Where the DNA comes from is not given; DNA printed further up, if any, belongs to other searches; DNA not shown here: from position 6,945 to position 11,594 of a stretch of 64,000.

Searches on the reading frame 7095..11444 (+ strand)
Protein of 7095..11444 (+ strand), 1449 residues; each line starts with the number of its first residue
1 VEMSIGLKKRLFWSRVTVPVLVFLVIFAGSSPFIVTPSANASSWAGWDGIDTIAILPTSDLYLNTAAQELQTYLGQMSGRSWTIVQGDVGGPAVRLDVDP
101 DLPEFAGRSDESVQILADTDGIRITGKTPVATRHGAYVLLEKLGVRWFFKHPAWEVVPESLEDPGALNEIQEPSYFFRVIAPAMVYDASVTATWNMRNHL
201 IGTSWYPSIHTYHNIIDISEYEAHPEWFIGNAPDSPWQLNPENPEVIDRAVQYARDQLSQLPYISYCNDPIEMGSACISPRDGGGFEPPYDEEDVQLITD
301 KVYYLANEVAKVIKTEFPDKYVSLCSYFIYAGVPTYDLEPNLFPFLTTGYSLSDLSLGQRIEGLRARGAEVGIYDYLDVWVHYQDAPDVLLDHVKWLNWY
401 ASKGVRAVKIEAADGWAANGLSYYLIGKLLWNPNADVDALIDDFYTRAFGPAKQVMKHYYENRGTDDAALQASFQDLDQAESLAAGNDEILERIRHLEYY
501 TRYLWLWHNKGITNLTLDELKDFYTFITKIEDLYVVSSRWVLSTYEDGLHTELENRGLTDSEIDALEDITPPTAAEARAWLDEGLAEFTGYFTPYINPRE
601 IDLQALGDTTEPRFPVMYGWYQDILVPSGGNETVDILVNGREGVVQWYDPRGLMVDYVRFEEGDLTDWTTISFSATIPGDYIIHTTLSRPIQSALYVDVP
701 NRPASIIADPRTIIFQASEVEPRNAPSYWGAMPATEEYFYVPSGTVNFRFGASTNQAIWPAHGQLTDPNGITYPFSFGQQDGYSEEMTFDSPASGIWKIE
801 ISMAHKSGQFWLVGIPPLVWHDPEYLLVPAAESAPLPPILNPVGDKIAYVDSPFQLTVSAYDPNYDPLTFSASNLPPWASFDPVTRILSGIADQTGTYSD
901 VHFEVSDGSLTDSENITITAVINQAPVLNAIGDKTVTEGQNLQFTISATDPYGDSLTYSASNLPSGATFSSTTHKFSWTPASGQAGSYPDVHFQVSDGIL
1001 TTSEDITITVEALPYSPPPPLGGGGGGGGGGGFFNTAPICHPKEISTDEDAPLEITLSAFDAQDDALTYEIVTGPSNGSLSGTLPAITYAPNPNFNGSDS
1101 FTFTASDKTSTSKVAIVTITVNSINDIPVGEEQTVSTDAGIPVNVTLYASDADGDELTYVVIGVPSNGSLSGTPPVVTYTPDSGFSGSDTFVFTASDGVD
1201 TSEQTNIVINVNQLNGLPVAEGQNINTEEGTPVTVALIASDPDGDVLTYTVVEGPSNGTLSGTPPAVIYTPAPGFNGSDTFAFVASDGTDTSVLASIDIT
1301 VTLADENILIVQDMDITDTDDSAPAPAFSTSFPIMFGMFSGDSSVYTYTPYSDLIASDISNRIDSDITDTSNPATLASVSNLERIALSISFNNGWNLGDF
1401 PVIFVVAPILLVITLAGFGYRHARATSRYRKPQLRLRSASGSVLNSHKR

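Call 8: search_protein_families(library=pfam, proteins=[window:7095-11444:+], max_evalue=0.01)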
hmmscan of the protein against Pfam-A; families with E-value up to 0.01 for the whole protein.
window:7095-11444:+ (1449 aa): 7 families
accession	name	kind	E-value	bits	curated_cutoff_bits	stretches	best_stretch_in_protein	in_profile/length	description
PF17963.7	Big_9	-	1.9e-54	182.9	23.6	4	1215-1300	1-89/89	Bacterial Ig domain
PF17803.7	Cadherin_4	-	7.7e-30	103.7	25.1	4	1207-1261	3-62/71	Bacterial cadherin-like domain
PF05345.18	He_PIG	-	6.3e-26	91.1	24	2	925-1010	1-95/96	Putative Ig domain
PF17892.7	Cadherin_5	-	1.6e-25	89.2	26.5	3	1215-1302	2-98/98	Cadherin-like domain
PF16126.11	DUF4838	-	1e-21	77.9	26.6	1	156-460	8-324/325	Domain of unknown function (DUF4838)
PF16184.11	Cadherin_3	-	1.4e-08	35.1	25.5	0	1155-1210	34-105/106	Cadherin-like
PF18911.6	PKD_4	-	0.009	16.5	27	0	923-959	1-38/85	PKD domain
